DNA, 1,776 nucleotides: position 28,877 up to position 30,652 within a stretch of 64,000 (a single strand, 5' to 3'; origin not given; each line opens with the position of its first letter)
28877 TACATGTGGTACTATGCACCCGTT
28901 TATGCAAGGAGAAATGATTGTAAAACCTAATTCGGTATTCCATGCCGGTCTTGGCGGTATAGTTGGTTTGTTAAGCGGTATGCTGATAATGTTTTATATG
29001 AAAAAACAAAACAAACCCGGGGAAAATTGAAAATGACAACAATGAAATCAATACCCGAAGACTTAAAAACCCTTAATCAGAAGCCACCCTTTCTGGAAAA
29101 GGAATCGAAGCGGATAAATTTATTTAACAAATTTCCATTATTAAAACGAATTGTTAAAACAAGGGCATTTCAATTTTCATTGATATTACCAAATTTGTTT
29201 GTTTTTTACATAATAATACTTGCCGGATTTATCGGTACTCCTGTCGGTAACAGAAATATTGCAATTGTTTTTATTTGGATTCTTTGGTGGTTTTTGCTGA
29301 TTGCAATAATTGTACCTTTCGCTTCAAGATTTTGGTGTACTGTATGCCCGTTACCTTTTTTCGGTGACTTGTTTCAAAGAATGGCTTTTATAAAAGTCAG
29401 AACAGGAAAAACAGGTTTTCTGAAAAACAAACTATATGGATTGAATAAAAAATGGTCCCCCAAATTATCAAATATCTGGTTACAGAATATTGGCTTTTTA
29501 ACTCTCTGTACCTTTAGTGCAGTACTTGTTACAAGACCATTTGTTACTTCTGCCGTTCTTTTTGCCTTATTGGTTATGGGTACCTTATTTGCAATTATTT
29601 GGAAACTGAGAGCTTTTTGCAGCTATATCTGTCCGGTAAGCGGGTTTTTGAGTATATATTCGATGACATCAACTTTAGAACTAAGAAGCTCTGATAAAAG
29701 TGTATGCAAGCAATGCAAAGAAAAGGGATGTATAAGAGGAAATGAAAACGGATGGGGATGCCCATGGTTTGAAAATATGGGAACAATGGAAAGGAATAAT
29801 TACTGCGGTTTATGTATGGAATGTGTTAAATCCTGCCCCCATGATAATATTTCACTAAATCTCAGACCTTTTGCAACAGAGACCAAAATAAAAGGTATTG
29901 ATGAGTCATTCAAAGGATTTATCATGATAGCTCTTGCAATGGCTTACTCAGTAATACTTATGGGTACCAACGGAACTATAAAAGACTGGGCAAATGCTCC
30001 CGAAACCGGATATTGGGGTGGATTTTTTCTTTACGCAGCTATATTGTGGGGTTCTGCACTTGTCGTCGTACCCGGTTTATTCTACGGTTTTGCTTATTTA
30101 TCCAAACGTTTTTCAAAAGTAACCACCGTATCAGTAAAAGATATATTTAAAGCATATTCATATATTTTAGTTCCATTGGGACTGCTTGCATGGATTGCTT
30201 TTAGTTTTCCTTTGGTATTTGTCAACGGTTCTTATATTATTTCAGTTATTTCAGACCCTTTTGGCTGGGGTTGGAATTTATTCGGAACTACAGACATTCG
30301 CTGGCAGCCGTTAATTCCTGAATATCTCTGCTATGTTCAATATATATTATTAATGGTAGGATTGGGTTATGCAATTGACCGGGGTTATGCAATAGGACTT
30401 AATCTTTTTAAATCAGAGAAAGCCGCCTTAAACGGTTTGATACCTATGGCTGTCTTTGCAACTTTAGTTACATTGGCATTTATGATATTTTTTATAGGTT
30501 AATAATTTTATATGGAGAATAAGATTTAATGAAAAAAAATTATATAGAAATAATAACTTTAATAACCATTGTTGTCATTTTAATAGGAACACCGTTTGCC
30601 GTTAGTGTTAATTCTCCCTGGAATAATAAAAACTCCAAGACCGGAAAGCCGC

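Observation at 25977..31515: Candidate extracytoplasmic electron-transfer module: Cyc2-like porin-cytochrome + three cupredoxins + NapH/CcoG-type polyferredoxin, without a catalytic oxidase subunit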

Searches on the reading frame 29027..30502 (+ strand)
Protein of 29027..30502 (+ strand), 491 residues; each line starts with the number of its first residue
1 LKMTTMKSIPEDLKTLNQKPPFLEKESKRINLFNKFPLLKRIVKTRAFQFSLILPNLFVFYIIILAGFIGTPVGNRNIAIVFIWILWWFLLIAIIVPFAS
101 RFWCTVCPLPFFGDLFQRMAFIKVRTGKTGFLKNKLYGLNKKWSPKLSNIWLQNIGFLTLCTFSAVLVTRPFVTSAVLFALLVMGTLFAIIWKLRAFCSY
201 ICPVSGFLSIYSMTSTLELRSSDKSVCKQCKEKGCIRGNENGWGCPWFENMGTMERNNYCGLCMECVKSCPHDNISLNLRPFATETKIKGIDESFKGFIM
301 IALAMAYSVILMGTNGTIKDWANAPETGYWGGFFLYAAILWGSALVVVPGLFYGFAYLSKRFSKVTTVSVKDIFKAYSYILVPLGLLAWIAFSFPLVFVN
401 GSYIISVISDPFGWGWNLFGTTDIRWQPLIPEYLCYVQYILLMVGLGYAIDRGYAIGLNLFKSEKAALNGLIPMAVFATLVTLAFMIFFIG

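Call 3: search_protein_families(library=pfam, proteins=[window:29027-30502:+], max_evalue=0.1)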
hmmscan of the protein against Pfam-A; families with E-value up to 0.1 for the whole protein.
window:29027-30502:+ (491 aa): 7 families
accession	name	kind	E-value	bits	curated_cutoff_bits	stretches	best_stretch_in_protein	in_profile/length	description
PF13484.11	Fer4_16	-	0.0041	18.3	30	1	260-280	2-21/66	4Fe-4S double cluster binding domain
PF12801.12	Fer4_5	-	0.011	16.1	22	2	82-121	3-40/48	4Fe-4S binding domain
PF12837.12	Fer4_6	-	0.014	15.7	25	1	258-274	7-23/24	4Fe-4S binding domain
PF00037.32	Fer4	-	0.016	15.4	21.1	1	259-275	7-23/24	4Fe-4S binding domain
PF12838.12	Fer4_7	-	0.025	15.5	27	1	260-279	2-21/52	4Fe-4S dicluster domain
PF23330.1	zf-C2H2_14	-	0.04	13.9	27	1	103-117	4-18/30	CIZ1-like, C2H2-type zinc finger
PF19638.4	DUF6141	-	0.082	13.2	27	0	46-91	19-64/164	Family of unknown function (DUF6141)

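Call 4: search_protein_families(library=ncbifam, proteins=[window:29027-30502:+], max_evalue=0.1)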
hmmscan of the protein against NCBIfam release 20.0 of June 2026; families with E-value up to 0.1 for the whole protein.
window:29027-30502:+ (491 aa): 5 families
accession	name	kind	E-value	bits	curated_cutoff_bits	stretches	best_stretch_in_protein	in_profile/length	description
TIGR02163.1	napH_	subfamily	2.3e-07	30.6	213.05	1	173-277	148-253/255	NapH/MauN family ferredoxin-type protein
NF007013.0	PRK09477.1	equivalog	1.6e-06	27.5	234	1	168-282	166-280/286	quinol dehydrogenase ferredoxin subunit NapH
NF042909.1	FMH_DH_FwdF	exception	0.019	14.1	375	1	197-280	232-316/336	tungsten-dependent formylmethanofuran dehydrogenase subunit FwdF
TIGR04105.1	FeFe_hydrog_B1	subfamily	0.022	13.4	450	1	225-298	111-182/462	monomeric [FeFe] hydrogenase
NF007658.0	PRK10330.1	equivalog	0.087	12.3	260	0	222-284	53-113/181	electron transport protein HydN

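Call 32: find_related_loci(query=A2, collection=genome_contigs, flank=8000)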
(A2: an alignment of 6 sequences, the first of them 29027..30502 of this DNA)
Query A2 (491 aa) in genome_contigs; peptide patterns used: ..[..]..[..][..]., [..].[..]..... (x = any residue, [..] = any of these).
263 stretches matched a pattern; 205 encode a relative of the query (tblastn E <= 1e-3); the best 80 are kept; 80 distinct loci.
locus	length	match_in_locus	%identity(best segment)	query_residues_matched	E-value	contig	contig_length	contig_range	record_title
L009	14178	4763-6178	75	19-491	0e+0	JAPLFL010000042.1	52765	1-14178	MAG: Candidatus Kapaibacterium sp. isolate LacPavin_0818_WC55_MAG_34_17 LacPavin_0818_WC55_scaffold_1029699, whole genom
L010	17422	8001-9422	74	8-484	0e+0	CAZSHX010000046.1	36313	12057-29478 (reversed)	MAG TPA_asm: uncultured Hyphomicrobiales bacterium isolate SRP284006_co1_568 genome assembly, contig: NODE_1669_length_3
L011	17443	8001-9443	74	11-491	0e+0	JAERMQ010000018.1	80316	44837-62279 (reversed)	MAG: Ignavibacteria bacterium isolate CoA_1_bin.73 scaffold_49, whole genome shotgun sequence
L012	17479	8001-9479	63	5-491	0e+0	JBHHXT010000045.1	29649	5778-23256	MAG: bacterium isolate D_1_bin.22 NODE_333_length_29649_cov_19.826012, whole genome shotgun sequence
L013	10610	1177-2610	64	14-491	0e+0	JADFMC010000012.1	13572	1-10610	MAG: Candidatus Neomarinimicrobiota bacterium isolate B56T1L10 B56T1L10_NODE7076, whole genome shotgun sequence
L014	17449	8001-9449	64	10-491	0e+0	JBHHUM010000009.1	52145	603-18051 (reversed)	MAG: Fidelibacterota bacterium isolate S.5.sp3_bin.18 NODE_80_length_52145_cov_7.460108, whole genome shotgun sequence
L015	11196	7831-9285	62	2-491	0e+0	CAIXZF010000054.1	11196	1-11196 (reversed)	MAG: uncultured Bacteroidales bacterium isolate Ja_bin-4767 genome assembly, contig: bin-4767:054/117, whole genome shot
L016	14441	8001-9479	61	5-491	0e+0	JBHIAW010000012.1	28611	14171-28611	MAG: bacterium isolate K_2_bin.52 NODE_590_length_28611_cov_10.391056, whole genome shotgun sequence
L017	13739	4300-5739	63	14-491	0e+0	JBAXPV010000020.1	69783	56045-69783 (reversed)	MAG: Bacteroidota bacterium isolate ELA540 MAG540_20, whole genome shotgun sequence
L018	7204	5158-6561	66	24-491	0e+0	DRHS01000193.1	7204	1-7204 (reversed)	MAG TPA_asm: Bacteroides sp. isolate HyVt-375 HyVt-375_k145_638298, whole genome shotgun sequence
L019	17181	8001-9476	63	6-491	0e+0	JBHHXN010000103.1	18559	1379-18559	MAG: bacterium isolate D_1_bin.48 NODE_916_length_18559_cov_10.585819, whole genome shotgun sequence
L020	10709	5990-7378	59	17-479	0e+0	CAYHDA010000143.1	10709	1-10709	MAG TPA_asm: uncultured Mariniphaga sp. isolate ERP119702_co1_116 genome assembly, contig: NODE_8116_length_10709_cov_5.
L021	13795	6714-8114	59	25-491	0e+0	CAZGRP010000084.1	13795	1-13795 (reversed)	MAG TPA_asm: uncultured Cytophagia bacterium isolate SRP216583_co2_59 genome assembly, contig: NODE_3521_length_13795_co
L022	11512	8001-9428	57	16-491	0e+0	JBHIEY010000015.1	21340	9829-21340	MAG: Fidelibacterota bacterium isolate b2.sp1_bin.7 NODE_546_length_21340_cov_4.154898, whole genome shotgun sequence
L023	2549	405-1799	60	28-491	0e+0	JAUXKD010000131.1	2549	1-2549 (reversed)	MAG: Candidatus Aenigmatarchaeota archaeon isolate CSMAG_3099 CSMAG_3099_k127_23894371_length_2549_cov_5.0000, whole gen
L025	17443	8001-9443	56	4-491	0e+0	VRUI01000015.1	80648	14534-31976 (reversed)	MAG: Planctomycetota bacterium isolate MohnsGC08_bin187 NODE_15_length_80648_cov_48.014881, whole genome shotgun sequenc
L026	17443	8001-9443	56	4-491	0e+0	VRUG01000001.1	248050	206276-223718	MAG: Planctomycetota bacterium isolate MohnsGC08_bin181 NODE_1_length_248050_cov_16.503281, whole genome shotgun sequenc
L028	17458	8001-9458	54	1-491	2e-180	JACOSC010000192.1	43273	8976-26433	MAG: Acidobacteria bacterium isolate NC_groundwater_8_Pr7_B-0.1um_54_23 FFV18_Bp1_scaffold_471406, whole genome shotgun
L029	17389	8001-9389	56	29-491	9e-180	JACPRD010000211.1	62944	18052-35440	MAG: Planctomycetota bacterium isolate NC_groundwater_670_Ag_B-0.1um_68_49 B_1_S1_Biohub_coassembly_k141_5570465, whole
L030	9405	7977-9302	58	29-471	6e-178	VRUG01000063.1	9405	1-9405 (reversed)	MAG: Planctomycetota bacterium isolate MohnsGC08_bin181 NODE_75_length_9405_cov_16.530446, whole genome shotgun sequence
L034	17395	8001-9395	53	27-491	2e-173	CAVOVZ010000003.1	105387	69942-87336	MAG: Terriglobia bacterium isolate MFD00032.bin.1.110 genome assembly, contig: contig_105833, whole genome shotgun seque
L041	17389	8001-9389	52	24-491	8e-170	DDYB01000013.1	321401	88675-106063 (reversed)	MAG TPA_asm: Desulfobacteraceae bacterium UBA2245 UBA2245_contig_215, whole genome shotgun sequence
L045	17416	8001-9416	51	17-491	3e-168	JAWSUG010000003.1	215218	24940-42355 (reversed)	MAG: Desulfobulbaceae bacterium isolate B4G8CH4-05 NODE_3_length_215218_cov_14.172375, whole genome shotgun sequence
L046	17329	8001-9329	58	25-467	1e-176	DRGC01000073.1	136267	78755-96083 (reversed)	MAG TPA_asm: Phycisphaerae bacterium isolate HyVt-337 HyVt-337_k145_42753, whole genome shotgun sequence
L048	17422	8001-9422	54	29-491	1e-167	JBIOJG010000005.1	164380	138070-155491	MAG: Candidatus Binatia bacterium isolate GcC5-6 k141_1062577_length_164380_cov_109.9867, whole genome shotgun sequence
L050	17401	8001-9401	53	25-491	3e-171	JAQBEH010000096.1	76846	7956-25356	MAG: Acidobacteriota bacterium isolate MAG_424_bin-23 424_bin-23_ctg-096, whole genome shotgun sequence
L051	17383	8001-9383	53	29-489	8e-166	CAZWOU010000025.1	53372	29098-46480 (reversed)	MAG TPA_asm: uncultured Pirellulaceae bacterium isolate SRP308112_co1_334 genome assembly, contig: NODE_584_length_53372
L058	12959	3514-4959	52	8-491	1e-161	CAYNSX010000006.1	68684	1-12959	MAG TPA_asm: uncultured bacterium isolate SRP119689_co1_329 genome assembly, contig: NODE_429_length_68684_cov_6.305061,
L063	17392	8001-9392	53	26-486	3e-160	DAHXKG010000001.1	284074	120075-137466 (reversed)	MAG TPA_asm: candidate division FCPU426 bacterium isolate clean255 NODE_1_length_284074_cov_5.904583, whole genome shotg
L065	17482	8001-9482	53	2-491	3e-159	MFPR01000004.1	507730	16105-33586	MAG: Candidatus Lindowbacteria bacterium RIFCSPLOWO2_12_FULL_62_27 rifcsplowo2_12_scaffold_12, whole genome shotgun sequ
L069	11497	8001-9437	50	16-491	5e-158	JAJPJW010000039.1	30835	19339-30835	MAG: Proteobacteria bacterium isolate Centralia_MAG_561 k107_9882599, whole genome shotgun sequence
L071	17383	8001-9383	49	29-491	2e-157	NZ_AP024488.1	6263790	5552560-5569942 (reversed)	Desulfoluna limicola strain ASN36 chromosome, complete genome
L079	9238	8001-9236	54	29-442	7e-149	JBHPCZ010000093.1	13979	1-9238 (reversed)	Thermodesulfobacteriota bacterium isolate SAG AM-311-M20 NODE_93_length_13979_cov_18.467323, whole genome shotgun sequen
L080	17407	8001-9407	45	24-491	7e-148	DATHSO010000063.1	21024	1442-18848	MAG TPA_asm: Candidatus Methylomirabilota bacterium isolate SMAG_U16053 k141_259273, whole genome shotgun sequence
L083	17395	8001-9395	48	27-491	4e-143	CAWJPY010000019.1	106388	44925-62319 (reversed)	MAG: uncultured Holophagae bacterium isolate MFD02923.bin.1.99 genome assembly, contig: contig_36057, whole genome shotg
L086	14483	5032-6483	46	6-491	1e-142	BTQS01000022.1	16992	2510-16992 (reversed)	MAG: Acidimicrobiia bacterium BMS9Abin20 DNA, NODE_988_length_16992, whole genome shotgun sequence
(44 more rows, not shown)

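Call 42: search_protein_families(library=pfam, proteins=[L069:4468-5679:-, L048:765-2327:+, L048:7018-7887:+, L083:11692-12291:+, L071:10390-11886:+, L079:3348-4043:+, L080:3681-5204:+, L045:3059-3550:+, L016:228-1304:+, L051:680-2713:+], max_evalue=0.01)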
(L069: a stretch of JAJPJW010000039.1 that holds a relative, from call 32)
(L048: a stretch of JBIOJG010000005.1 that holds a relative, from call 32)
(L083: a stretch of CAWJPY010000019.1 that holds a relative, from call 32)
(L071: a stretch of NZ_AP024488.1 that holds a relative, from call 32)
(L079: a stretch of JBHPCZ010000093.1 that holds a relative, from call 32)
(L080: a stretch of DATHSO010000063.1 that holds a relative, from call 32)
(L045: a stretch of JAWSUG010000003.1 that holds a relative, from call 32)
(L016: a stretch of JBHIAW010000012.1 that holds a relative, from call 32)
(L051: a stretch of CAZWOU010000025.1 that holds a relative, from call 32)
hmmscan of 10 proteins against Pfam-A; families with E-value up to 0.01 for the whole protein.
L069:4468-5679:- (404 aa): 7 families
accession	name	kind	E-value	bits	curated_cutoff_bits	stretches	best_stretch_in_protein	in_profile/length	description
PF02518.31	HATPase_c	-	1.4e-27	96.8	26.4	1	285-391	6-109/111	Histidine kinase-, DNA gyrase B-, and HSP90-like ATPase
PF00512.31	HisKA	-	4.1e-23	81.6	26.9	1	167-234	2-66/66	His Kinase A (phospho-acceptor) domain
PF13426.13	PAS_9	-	1.4e-15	57.9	27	1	43-148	1-103/103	PAS domain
PF00989.32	PAS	-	1.8e-13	51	22.6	1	36-139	4-108/113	PAS fold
PF08448.16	PAS_4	-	5.3e-09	36.7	23.1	1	39-151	1-110/110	PAS fold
PF13188.13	PAS_8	-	2.1e-08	34.2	21.8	1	35-84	3-49/65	PAS domain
PF24820.1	Diguanyl_cycl_sensor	-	2.5e-05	24.6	28.1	1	40-140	3-105/109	Diguanylate cyclase-like sensor domain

L048:765-2327:+ (521 aa): 15 families
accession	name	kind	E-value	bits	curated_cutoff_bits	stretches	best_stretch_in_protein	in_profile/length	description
PF00158.32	Sigma54_activat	-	4.1e-67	225.5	20.2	1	216-383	1-168/168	Sigma-54 interaction domain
PF00072.30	Response_reg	-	3.6e-31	108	30.2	1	78-187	1-110/111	Response regulator receiver domain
PF25601.1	AAA_lid_14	-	1.1e-24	86.5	27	1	388-465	1-78/87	AAA+ ATPase lid domain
PF14532.12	Sigma54_activ_2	-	5.3e-24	85.5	25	1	217-387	1-138/138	Sigma-54 interaction domain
PF02954.25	HTH_8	-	2.7e-12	46.6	22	1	478-517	2-41/42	Bacterial regulatory protein, Fis family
PF07728.20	AAA_5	-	3.9e-07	30.6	22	1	240-350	2-108/139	AAA domain (dynein-related subfamily)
PF01078.27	Mg_chelatase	-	1.5e-05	25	20.3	1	295-356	93-156/207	Magnesium chelatase, subunit ChlI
PF13191.12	AAA_16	-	0.00047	21.1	32.6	1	222-318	8-103/167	AAA ATPase domain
PF13556.12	HTH_30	-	0.00077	19.6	27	1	491-519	9-37/59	PucR C-terminal helix-turn-helix domain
PF13238.12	AAA_18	-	0.0016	19.4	29.4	0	240-283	1-40/128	AAA domain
PF13384.12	HTH_23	-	0.0026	18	24.6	1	490-518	13-41/50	Homeodomain-like domain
PF20432.4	Xre-like-HTH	-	0.0035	18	25.8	1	475-516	4-51/63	Antitoxin Xre-like helix-turn-helix domain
PF06490.17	FleQ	-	0.0049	17.6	22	1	77-158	1-80/108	Flagellar regulatory protein FleQ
PF07724.20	AAA_2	-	0.0065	17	27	0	238-356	4-122/166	AAA domain (Cdc48 subfamily)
PF00004.35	AAA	-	0.0071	17.2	21.2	0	240-323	1-72/131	ATPase family associated with various cellular activities (AAA)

L048:7018-7887:+ (290 aa): 3 families
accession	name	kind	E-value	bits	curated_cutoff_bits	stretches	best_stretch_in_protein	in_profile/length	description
PF02915.23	Rubrerythrin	-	5e-11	43.6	22.8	1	61-200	1-134/137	Rubrerythrin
PF00210.30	Ferritin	-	4.6e-07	30.3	24.5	1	56-114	79-137/142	Ferritin-like domain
PF13668.12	Ferritin_2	-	0.0083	16.7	24.7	0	155-204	6-64/138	Ferritin-like domain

L083:11692-12291:+ (200 aa): 1 family
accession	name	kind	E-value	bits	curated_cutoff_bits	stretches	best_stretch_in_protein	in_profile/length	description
PF10080.14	FtrD-like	-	2.3e-18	66.6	26.3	1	97-200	1-101/101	Membrane iron-sulfur containing protein FtrD-like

L071:10390-11886:+ (499 aa): 2 families
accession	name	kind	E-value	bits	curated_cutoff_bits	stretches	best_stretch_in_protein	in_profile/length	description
PF12704.14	MacB_PCD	-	2.3e-10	41.5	27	1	137-336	12-206/207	MacB-like periplasmic core domain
PF02687.27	FtsX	-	1.1e-05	25.9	25.5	1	388-492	24-118/120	FtsX-like permease C-terminal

L079:3348-4043:+ (232 aa): 9 families
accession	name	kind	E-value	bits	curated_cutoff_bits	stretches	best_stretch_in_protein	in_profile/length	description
PF00005.33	ABC_tran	-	6.8e-33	114.6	25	1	30-178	1-137/137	ABC transporter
PF13304.12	AAA_21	-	6.5e-08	33.4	27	0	157-211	244-302/304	AAA domain, putative AbiEii toxin, Type IV TA system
PF13245.12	AAA_19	-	0.0008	20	25.1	0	110-136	12-38/134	AAA domain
PF00004.35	AAA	-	0.0011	19.8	21.2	0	45-94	3-47/131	ATPase family associated with various cellular activities (AAA)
PF13555.12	AAA_29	-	0.0019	18.4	27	1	34-58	16-40/61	P-loop containing region of AAA domain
PF00910.28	RNA_helicase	-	0.0023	18.8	21.5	0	118-170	7-64/105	RNA helicase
PF13191.12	AAA_16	-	0.0052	17.7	32.6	0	47-58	31-42/167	AAA ATPase domain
PF13401.12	AAA_22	-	0.0054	17.5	27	0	40-59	5-24/130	AAA domain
PF03193.22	RsgA_GTPase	-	0.0082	16.4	30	0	22-60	92-126/174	RsgA GTPase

L080:3681-5204:+ (508 aa): 0 families

L045:3059-3550:+ (164 aa): 1 family
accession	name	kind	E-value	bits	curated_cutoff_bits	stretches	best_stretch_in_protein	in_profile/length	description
PF05573.18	NosL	-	5.4e-33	114.6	24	1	35-159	4-130/131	NosL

L016:228-1304:+ (359 aa): 3 families
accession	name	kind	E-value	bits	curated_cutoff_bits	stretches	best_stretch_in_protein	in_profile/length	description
PF00034.26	Cytochrom_C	-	2.1e-23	83.9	21.3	2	83-172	3-88/90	Cytochrome c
PF13442.11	Cytochrome_CBB3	-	2.3e-19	69.9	27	1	82-170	4-68/68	Cytochrome C oxidase, cbb3-type, subunit III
PF02167.20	Cytochrom_C1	-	0.0012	19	22.8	1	78-99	12-33/219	Cytochrome C1 family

L051:680-2713:+ (678 aa): 1 family
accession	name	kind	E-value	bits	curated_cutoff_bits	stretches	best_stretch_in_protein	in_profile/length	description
PF03150.19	CCP_MauG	-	1.1e-37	130.4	25.6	1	236-381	3-148/149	Di-haem cytochrome c peroxidase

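Call 49: find_homologous_proteins(query=window:29027-30502:+)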
Query window:29027-30502:+ (491 aa): 2849 proteins with E <= 0.001 among 8000 candidates; the best 120 are listed.
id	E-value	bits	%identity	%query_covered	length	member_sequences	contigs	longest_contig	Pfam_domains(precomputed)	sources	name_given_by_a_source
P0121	0.0e+0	1120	100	100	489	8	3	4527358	-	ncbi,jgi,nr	ncbi:MAG: hypothetical protein RO257_11950 [Candidatus Kapabacteria bacterium]|jgi:polyferredoxin|nr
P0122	3.5e-267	905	79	98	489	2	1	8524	-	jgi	jgi:polyferredoxin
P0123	1.8e-251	853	74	99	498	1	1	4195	-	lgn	-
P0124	1.0e-246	838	74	98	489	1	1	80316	-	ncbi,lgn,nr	ncbi:MAG: hypothetical protein HW421_1539 [Ignavibacteria bacterium]|nr:hypothetical protein [Ignavi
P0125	1.3e-244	831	74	95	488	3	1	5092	-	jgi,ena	-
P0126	7.9e-242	822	75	96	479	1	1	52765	-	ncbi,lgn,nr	ncbi:MAG: hypothetical protein NT007_04695 [Candidatus Kapabacteria bacterium]|nr:hypothetical prote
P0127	2.6e-241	820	74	95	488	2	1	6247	-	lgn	-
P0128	1.1e-239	815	70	98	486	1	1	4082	-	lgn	-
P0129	2.3e-229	780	69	98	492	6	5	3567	-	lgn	-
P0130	4.4e-228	776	67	100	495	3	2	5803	-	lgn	-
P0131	1.3e-222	758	68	95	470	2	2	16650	PF12801.13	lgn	-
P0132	2.5e-221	754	65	99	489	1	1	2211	PF12801.13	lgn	-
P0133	4.7e-221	753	69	95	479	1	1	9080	PF12801.13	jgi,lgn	jgi:polyferredoxin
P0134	5.9e-220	749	68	95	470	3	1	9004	PF12801.13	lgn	-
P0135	1.5e-219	748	69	95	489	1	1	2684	-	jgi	jgi:polyferredoxin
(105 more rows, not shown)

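Call 52: find_encoding_contigs(protein=P0121, flank=10000, max_places=2)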
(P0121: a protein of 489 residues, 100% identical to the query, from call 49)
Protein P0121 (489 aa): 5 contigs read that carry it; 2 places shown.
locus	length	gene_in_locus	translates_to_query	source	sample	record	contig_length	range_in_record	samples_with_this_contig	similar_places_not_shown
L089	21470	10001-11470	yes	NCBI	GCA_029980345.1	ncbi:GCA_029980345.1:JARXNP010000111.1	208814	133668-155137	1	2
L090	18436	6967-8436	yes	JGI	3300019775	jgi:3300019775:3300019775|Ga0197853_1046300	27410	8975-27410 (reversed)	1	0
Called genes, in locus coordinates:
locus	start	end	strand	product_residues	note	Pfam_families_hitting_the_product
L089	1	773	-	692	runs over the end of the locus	PF13585:CHU_C (faint), PF18962:Por_Secre_tail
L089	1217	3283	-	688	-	PF18962:Por_Secre_tail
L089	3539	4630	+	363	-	PF01656:CbiA, PF02374:ArsA_ATPase (faint), PF09140:MipZ (weak), PF10609:ParA, PF13614:AAA_31 (weak)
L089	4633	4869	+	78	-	PF01106:NifU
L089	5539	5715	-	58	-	-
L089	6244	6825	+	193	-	-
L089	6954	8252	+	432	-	-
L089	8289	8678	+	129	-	-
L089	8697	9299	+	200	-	PF09430:EMC7_beta-sandw (faint), PF13715:CarbopepD_reg_2 (weak), PF14686:fn3_3 (weak), PF13620:CarboxypepD_reg (weak)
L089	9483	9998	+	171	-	-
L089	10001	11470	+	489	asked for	-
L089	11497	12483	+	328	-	PF00116:COX2 (weak), PF13442:Cytochrome_CBB3 (faint)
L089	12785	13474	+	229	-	PF18962:Por_Secre_tail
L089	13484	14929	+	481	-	PF18962:Por_Secre_tail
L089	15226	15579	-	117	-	PF02635:DsrE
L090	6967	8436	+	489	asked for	-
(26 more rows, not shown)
